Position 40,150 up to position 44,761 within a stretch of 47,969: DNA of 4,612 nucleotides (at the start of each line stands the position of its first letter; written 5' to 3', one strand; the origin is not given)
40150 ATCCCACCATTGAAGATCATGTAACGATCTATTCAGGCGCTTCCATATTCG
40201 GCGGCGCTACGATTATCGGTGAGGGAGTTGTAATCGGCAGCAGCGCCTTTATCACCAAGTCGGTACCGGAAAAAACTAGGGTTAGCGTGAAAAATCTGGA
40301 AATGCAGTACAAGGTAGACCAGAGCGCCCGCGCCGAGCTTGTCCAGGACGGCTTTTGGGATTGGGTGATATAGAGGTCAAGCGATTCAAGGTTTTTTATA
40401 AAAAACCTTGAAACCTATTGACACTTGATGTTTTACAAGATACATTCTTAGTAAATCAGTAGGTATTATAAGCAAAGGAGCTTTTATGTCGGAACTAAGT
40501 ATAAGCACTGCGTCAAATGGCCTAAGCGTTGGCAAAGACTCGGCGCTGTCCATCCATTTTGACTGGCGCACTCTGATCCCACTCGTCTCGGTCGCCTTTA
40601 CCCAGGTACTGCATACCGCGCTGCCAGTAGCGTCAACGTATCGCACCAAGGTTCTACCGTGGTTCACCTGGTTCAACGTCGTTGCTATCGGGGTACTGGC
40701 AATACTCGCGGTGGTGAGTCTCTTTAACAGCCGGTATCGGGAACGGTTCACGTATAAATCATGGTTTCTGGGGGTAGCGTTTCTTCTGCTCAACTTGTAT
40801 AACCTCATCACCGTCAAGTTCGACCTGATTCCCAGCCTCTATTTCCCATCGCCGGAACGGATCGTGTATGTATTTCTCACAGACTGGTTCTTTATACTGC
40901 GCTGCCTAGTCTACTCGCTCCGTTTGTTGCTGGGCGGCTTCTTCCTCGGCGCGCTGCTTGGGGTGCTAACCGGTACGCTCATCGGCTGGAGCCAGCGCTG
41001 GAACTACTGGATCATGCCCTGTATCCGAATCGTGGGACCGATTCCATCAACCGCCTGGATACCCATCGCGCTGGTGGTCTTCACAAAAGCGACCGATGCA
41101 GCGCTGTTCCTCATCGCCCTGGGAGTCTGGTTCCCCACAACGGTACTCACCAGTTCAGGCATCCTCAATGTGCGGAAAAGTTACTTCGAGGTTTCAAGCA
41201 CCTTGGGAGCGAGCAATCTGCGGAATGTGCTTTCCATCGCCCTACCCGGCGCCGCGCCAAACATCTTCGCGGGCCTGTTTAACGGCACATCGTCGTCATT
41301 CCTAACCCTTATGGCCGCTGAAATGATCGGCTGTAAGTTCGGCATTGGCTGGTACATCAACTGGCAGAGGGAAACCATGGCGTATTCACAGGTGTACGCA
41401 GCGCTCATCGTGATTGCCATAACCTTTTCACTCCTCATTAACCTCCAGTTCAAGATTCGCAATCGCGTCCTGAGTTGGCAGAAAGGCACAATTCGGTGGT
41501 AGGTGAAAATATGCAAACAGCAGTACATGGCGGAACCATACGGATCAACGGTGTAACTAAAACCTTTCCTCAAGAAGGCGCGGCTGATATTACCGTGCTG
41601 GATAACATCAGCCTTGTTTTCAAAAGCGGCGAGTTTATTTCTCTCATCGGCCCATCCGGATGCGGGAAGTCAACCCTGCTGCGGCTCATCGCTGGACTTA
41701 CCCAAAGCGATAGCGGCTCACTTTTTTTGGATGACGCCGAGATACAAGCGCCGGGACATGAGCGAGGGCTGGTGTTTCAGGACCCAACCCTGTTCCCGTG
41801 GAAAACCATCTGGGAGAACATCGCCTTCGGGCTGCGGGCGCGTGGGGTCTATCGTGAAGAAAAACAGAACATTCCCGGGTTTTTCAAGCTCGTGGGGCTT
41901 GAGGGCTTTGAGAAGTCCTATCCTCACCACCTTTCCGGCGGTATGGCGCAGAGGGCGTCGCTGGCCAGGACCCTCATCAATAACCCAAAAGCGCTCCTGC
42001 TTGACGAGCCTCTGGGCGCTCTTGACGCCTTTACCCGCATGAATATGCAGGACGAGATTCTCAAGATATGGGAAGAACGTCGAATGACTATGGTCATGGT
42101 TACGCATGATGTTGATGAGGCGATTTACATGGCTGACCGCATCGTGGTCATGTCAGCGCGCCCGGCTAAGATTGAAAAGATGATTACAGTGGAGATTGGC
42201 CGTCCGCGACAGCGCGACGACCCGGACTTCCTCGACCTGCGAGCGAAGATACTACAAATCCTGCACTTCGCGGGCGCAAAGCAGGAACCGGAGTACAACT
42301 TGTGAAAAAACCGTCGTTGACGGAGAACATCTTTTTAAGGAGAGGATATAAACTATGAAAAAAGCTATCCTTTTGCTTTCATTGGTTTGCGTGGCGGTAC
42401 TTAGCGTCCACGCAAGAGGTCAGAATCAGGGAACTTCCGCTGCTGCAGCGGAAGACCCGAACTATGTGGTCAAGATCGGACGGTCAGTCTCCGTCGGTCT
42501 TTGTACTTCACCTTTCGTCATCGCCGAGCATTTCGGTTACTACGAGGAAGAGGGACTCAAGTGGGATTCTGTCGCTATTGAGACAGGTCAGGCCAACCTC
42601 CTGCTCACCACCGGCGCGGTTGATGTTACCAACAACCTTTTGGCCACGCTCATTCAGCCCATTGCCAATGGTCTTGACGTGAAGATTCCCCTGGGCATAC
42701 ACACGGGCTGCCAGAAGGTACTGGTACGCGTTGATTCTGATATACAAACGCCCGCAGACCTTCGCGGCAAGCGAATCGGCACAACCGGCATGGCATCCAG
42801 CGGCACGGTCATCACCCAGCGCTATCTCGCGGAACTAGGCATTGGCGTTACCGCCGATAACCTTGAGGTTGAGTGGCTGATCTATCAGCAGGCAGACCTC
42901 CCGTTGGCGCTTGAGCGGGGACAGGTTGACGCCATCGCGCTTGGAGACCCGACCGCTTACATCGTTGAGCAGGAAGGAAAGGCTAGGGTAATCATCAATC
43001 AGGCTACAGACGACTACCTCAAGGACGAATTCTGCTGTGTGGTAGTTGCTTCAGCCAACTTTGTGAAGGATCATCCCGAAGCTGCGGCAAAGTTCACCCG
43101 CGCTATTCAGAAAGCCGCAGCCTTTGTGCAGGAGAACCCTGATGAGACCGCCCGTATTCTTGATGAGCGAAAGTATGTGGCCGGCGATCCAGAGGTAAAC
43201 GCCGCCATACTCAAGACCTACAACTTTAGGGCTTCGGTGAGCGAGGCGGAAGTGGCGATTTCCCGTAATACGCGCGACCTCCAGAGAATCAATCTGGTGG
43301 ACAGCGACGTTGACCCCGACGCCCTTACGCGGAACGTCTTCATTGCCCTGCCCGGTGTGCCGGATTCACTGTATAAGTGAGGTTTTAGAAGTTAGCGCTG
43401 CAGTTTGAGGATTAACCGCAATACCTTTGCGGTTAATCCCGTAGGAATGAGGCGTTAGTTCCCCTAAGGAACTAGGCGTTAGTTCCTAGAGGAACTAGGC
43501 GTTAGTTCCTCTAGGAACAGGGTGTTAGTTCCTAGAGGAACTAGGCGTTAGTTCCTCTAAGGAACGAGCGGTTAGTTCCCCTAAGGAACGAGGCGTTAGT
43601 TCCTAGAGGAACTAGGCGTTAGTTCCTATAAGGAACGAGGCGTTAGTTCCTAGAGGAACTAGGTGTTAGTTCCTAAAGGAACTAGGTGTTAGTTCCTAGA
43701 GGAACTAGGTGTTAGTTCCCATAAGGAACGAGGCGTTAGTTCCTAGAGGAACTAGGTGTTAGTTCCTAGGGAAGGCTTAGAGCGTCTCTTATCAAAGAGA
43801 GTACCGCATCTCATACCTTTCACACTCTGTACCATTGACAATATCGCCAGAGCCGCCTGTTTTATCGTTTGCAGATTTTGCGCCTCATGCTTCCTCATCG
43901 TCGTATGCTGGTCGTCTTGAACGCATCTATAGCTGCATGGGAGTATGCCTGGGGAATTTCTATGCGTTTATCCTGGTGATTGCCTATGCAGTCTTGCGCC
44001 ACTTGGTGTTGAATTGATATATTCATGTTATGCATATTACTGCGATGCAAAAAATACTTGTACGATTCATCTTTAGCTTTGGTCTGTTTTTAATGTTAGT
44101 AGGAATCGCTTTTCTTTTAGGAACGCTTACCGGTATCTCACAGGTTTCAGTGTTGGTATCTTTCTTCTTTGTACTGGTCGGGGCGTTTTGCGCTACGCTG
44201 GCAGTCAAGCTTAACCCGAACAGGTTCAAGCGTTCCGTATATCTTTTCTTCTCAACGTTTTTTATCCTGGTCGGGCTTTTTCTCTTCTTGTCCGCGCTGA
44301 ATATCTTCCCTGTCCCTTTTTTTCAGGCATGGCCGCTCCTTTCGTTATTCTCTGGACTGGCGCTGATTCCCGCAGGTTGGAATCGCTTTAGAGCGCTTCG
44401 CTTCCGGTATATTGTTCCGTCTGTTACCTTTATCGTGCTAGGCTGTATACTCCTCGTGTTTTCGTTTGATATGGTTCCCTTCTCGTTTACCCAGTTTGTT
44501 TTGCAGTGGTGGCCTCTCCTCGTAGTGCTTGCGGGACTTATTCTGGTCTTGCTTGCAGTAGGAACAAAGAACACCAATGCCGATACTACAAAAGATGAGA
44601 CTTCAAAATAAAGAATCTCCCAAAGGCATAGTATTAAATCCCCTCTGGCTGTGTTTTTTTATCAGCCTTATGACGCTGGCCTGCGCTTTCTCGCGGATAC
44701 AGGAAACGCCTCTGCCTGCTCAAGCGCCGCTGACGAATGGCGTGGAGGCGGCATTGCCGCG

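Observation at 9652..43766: Two inverted arrays flank 33 kb, and inversion would join the sulfur island to the nif-like operon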

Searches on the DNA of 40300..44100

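Call 75: search_rna_families(source=window, start=40300, end=44100, threshold=evalue, max_evalue=1)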
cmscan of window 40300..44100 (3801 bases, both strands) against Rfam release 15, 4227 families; matches with E-value up to 1: 8.
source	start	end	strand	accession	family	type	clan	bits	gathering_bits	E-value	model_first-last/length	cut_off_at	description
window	43487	43566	+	RF01016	mir-584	Gene; miRNA;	-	35.4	80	0.00011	1-97/97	no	mir-584 microRNA precursor family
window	43467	43580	+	RF04071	MIR2863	Gene; miRNA;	CL00139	35.1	94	0.00013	1-113/113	no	MIR2863 microRNA precursor family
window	43457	43542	-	RF04144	MIR9783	Gene; miRNA;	-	27.8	100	0.013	1-95/95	no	MIR9783 microRNA precursor family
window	43506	43540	+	RF03460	mir-561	Gene; miRNA;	-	25.5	90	0.13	1-81/81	no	mir-561 microRNA precursor family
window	43598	43706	+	RF04071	MIR2863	Gene; miRNA;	CL00139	24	94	0.14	1-113/113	no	MIR2863 microRNA precursor family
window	43635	43716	-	RF03421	mir-2558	Gene; miRNA;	-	23.6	70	0.24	1-84/84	no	mir-2558 microRNA precursor family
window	43550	43637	-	RF04144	MIR9783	Gene; miRNA;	-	21.7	100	0.67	1-95/95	no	MIR9783 microRNA precursor family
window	43933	44040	+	RF02171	RFPL3-AS1_1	Gene; lncRNA;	-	17.2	70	0.55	1-88/88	no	RFPL3 antisense RNA 1 conserved region 1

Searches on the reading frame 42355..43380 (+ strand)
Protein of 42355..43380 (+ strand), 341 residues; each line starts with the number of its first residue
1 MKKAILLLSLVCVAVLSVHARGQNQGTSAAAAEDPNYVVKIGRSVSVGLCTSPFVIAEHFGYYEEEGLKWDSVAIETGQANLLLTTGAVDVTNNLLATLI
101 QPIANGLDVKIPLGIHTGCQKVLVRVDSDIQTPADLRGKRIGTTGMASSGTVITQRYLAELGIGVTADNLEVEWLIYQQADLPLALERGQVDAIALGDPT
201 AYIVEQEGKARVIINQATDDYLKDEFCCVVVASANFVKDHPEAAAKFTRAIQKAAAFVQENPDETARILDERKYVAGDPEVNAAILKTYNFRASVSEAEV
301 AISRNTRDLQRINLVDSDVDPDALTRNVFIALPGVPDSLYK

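Call 10: search_protein_families(library=pfam, proteins=[window:42355-43380:+])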
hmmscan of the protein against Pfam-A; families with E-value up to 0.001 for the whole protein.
window:42355-43380:+ (341 aa): 3 families
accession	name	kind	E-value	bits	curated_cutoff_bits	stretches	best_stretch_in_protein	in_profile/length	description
PF09084.16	NMT1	-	1.8e-25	90.6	20.5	1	53-264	6-215/216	NMT1/THI5 like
PF13379.11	NMT1_2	-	6e-16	59.4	24.7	1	50-264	17-243/252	NMT1-like family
PF12974.12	Phosphonate-bd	-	3e-08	33.8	27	1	122-222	89-191/242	ABC transporter, phosphonate, periplasmic substrate-binding protein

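Call 15: find_encoding_contigs(protein=window:42355-43380:+, flank=10000, max_places=10)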
Protein window:42355-43380:+ (341 aa): 1 contig read that carries it; 1 place shown.
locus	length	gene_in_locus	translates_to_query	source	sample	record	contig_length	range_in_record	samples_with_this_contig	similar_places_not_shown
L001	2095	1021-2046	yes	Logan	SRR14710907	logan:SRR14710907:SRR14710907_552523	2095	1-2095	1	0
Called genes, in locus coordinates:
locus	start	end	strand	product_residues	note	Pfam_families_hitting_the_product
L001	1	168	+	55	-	?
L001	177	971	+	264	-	PF00005:ABC_tran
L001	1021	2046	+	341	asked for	PF13379:NMT1_2, PF09084:NMT1, PF12974:Phosphonate-bd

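Call 47: find_homologous_proteins(query=window:42355-43380:+, max_evalue=1e-80)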
Query window:42355-43380:+ (341 aa): 264 proteins with E <= 1e-80 among 8000 candidates; the best 120 are listed.
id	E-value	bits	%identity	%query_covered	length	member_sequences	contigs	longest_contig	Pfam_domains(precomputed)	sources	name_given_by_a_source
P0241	9.5e-204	694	92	100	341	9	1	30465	PF13379.12,PF09084.17,PF12974.13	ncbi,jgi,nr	ncbi:MAG: ABC transporter substrate-binding protein [Treponema sp.]|jgi:NitT/TauT family transport s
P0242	2.1e-176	604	81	100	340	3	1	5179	PF13379.12,PF09084.17,PF12974.13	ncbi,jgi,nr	ncbi:MAG: ABC transporter substrate-binding protein [Spirochaetaceae bacterium]|jgi:NitT/TauT family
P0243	1.3e-174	598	80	100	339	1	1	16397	PF13379.12,PF09084.17,PF12974.13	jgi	jgi:NitT/TauT family transport system substrate-binding protein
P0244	5.0e-174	596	80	100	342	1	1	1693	PF13379.12,PF09084.17,PF12974.13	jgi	jgi:NitT/TauT family transport system substrate-binding protein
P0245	1.8e-173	594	80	100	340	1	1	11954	PF13379.12,PF09084.17,PF12974.13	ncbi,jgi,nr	ncbi:MAG: ABC transporter substrate-binding protein [Treponema sp.]|jgi:NitT/TauT family transport s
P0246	1.0e-171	588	80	100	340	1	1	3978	PF13379.12,PF09084.17,PF12974.13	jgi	jgi:NitT/TauT family transport system substrate-binding protein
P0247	1.0e-171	588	80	100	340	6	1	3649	PF13379.12,PF09084.17,PF12974.13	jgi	jgi:NitT/TauT family transport system substrate-binding protein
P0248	1.3e-170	585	80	100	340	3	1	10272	PF13379.12,PF09084.17,PF12974.13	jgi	jgi:NitT/TauT family transport system substrate-binding protein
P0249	6.2e-170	583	79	100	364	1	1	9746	PF13379.12,PF09084.17,PF12974.13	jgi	jgi:NitT/TauT family transport system substrate-binding protein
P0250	4.5e-165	567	75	100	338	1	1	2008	PF13379.12,PF09084.17,PF12974.13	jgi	jgi:NitT/TauT family transport system substrate-binding protein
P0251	1.8e-164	565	74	100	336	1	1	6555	PF13379.12,PF09084.17,PF12974.13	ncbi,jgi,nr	ncbi:MAG: ABC transporter substrate-binding protein [Treponema sp.]|jgi:NitT/TauT family transport s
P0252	3.4e-164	564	75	100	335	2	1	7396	PF13379.12,PF09084.17,PF12974.13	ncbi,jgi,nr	ncbi:MAG: ABC transporter substrate-binding protein [Treponema sp.]|jgi:NitT/TauT family transport s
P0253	1.8e-163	561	74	100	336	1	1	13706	PF13379.12,PF09084.17,PF12974.13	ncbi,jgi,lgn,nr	ncbi:MAG: ABC transporter substrate-binding protein [Treponema sp.]|jgi:NitT/TauT family transport s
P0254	4.8e-162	557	74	100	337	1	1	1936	PF13379.12,PF09084.17,PF12974.13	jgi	jgi:NitT/TauT family transport system substrate-binding protein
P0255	1.3e-160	552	74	100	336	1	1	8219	PF13379.12,PF09084.17,PF12974.13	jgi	jgi:NitT/TauT family transport system substrate-binding protein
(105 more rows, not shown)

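Call 48: find_encoding_contigs(protein=P0241, flank=10000, max_places=8)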
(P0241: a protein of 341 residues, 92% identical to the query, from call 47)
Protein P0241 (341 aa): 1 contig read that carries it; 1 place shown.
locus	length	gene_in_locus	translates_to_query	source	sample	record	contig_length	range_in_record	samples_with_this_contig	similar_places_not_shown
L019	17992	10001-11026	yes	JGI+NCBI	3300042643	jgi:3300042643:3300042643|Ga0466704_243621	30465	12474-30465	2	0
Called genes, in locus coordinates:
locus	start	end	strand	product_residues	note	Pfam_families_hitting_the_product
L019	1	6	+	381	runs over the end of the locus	PF00465:Fe-ADH, PF13685:Fe-ADH_2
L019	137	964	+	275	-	PF03180:Lipoprotein_9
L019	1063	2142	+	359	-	PF02463:SMC_N, PF00005:ABC_tran, PF13304:AAA_21 (weak), PF09383:NIL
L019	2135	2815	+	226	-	PF00528:BPD_transp_1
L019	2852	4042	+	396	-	PF00155:Aminotran_1_2, PF01041:DegT_DnrJ_EryC1 (weak)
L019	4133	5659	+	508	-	-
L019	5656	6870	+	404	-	PF01053:Cys_Met_Meta_PP, PF00155:Aminotran_1_2, PF01041:DegT_DnrJ_EryC1 (weak), PF01212:Beta_elim_lyase (faint), PF00266:Aminotran_5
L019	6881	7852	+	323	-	PF00132:Hexapep (faint)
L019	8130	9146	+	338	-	PF00528:BPD_transp_1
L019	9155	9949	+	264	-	PF00005:ABC_tran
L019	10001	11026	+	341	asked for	PF13379:NMT1_2, PF09084:NMT1, PF12974:Phosphonate-bd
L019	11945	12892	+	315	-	PF00291:PALP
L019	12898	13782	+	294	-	PF04055:Radical_SAM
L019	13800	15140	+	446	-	PF00148:Oxidored_nitro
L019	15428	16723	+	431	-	PF00148:Oxidored_nitro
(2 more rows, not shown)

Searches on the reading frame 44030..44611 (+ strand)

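Call 10: search_protein_families(library=pfam, proteins=[window:44030-44611:+])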
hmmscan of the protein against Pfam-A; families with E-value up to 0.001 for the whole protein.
window:44030-44611:+ (193 aa): 2 families
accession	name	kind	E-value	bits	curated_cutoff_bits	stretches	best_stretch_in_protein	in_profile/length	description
PF18917.5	LiaI-LiaF-like_TM1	-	1.6e-11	44.5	27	2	128-172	1-41/42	LiaI-LiaF-like transmembrane region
PF22570.1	LiaF-TM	-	1.9e-08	35.5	27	0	132-173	4-42/98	LiaF transmembrane domain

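Call 78: search_protein_families(library=pfam, proteins=[window:44030-44611:+], max_evalue=0.01)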
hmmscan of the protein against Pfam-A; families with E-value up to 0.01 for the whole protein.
window:44030-44611:+ (193 aa): 2 families
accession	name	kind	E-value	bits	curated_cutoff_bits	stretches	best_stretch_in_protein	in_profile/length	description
PF18917.5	LiaI-LiaF-like_TM1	-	1.6e-11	44.5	27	2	128-172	1-41/42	LiaI-LiaF-like transmembrane region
PF22570.1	LiaF-TM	-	1.9e-08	35.5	27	1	132-173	4-42/98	LiaF transmembrane domain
